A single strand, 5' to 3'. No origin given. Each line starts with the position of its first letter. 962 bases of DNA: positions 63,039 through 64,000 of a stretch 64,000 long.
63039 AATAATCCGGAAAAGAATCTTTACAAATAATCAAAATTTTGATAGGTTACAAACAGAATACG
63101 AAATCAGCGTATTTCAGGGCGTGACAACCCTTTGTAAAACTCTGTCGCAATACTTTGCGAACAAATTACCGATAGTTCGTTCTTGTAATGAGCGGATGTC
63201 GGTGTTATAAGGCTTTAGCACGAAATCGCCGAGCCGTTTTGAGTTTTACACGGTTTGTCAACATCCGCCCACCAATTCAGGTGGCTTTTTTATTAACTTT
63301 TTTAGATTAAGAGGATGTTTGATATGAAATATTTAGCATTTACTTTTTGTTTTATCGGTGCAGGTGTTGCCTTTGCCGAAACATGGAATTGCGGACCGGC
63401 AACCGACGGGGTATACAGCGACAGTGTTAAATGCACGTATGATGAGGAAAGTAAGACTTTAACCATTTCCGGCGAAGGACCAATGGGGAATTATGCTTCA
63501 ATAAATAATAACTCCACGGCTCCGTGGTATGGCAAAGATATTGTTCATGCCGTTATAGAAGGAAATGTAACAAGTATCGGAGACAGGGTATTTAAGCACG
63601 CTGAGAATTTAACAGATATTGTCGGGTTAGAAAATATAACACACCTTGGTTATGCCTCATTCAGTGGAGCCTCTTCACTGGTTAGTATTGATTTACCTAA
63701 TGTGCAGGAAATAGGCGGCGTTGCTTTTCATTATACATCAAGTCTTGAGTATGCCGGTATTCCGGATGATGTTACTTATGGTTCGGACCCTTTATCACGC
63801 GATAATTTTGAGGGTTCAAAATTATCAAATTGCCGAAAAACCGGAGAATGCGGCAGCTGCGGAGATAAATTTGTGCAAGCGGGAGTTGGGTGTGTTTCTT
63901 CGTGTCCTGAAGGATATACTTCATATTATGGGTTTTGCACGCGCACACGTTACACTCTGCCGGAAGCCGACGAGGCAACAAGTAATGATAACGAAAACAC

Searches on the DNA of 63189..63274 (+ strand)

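Call 58: build_rna_model(alignment_id=A5, structure=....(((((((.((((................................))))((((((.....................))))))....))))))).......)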
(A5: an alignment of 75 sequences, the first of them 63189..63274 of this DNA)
Model R2 built from alignment A5 (75 sequences, 103 columns); structure: as given.
model positions 84; base pairs 17; branch points 1; effective number of sequences 1.91; information 0.676 bits per position. Calibrated on 0.2 Mb of random sequence (short: E-values are rough).
structure used (alignment columns):
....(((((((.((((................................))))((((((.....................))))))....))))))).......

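Call 59: search_with_rna_model(model_id=R2, sources=[L112, L113], max_evalue=10, filters=off, show_alignments=3)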
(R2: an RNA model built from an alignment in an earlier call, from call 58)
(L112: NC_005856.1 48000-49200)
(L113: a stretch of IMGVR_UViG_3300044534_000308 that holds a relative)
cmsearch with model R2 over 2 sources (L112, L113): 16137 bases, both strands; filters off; matches with E-value up to 10: 8.
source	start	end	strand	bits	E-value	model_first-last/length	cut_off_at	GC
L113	6230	6330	-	8.1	1.4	1-84/84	no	0.52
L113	9878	9915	+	6.9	2.9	1-84/84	no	0.58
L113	3001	3031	-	6.7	3.2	1-84/84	no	0.55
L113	14394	14430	-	6.1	4.8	1-84/84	no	0.59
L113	9971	10015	+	5.9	5.2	1-84/84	no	0.62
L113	11922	11949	-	5.2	8.1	1-84/84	no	0.57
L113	11526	11586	+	5.1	8.4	1-84/84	no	0.61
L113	6292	6329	+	4.9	9.9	1-84/84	no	0.61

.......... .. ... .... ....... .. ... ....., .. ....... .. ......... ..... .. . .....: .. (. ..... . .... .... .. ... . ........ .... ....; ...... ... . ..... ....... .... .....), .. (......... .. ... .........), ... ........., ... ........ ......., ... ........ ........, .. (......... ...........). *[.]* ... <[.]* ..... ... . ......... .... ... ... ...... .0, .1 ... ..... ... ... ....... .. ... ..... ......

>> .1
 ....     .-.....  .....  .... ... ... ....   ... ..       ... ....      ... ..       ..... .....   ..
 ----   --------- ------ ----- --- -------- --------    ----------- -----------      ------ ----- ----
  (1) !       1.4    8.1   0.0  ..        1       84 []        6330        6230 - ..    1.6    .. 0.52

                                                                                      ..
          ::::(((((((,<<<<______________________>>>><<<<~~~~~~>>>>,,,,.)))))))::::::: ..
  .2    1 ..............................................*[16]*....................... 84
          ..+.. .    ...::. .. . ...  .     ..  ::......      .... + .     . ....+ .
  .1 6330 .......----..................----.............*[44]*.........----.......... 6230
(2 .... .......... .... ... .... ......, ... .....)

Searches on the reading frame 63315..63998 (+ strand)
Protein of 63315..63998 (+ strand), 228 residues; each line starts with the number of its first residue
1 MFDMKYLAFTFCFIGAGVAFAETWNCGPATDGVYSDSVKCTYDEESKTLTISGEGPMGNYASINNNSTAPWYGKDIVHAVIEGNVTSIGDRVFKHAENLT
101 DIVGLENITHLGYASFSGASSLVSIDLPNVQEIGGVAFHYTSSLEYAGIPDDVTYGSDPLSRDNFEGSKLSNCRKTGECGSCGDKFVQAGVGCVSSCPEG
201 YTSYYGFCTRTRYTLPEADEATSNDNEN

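Call 47: search_protein_families(library=pfam, alignment_id=A4, max_evalue=0.001)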
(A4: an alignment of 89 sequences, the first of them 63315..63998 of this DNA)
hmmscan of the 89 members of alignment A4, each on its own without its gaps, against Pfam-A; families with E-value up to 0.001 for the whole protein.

A. member 1, window:63315-63998:+ (228 aa): 1 family
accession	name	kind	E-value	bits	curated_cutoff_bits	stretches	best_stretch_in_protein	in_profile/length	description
PF13306.12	LRR_5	-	3.2e-11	43.7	27.7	1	73-155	10-92/127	BspA type Leucine rich repeat region (6 copies)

B. families by the number of members that match (of 89 scanned): 31 families (the first 25 are shown)
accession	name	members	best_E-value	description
PF13306.12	LRR_5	9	2.7e-14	BspA type Leucine rich repeat region (6 copies)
PF03797.25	Autotransporter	4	4.1e-54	Autotransporter beta-domain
PF08308.17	PEGA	4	8.5e-07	PEGA domain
PF13505.12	OMP_b-brl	3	2.6e-19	Outer membrane protein beta-barrel domain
PF00535.33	Glycos_transf_2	2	4.7e-39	Glycosyl transferase family 2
PF13641.12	Glyco_tranf_2_3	2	6.4e-16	Glycosyltransferase like family 2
PF10111.15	Glyco_tranf_2_2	2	4.5e-14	Glycosyltransferase like family 2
PF01636.29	APH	2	4.6e-12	Phosphotransferase enzyme family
PF08805.16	PilS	2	2.6e-09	PilS N terminal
PF13560.12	HTH_31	2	1.7e-05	Helix-turn-helix domain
PF11380.13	Stealth_CR2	1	5.7e-46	Stealth protein CR2, conserved region 2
PF13091.12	PLDc_2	1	1.3e-27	PLD-like domain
PF07484.17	Collar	1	1.1e-23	Phage Tail Collar Domain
PF02462.21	Opacity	1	8.4e-15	Opacity family porin protein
PF05307.16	Bundlin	1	6.5e-12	Bundlin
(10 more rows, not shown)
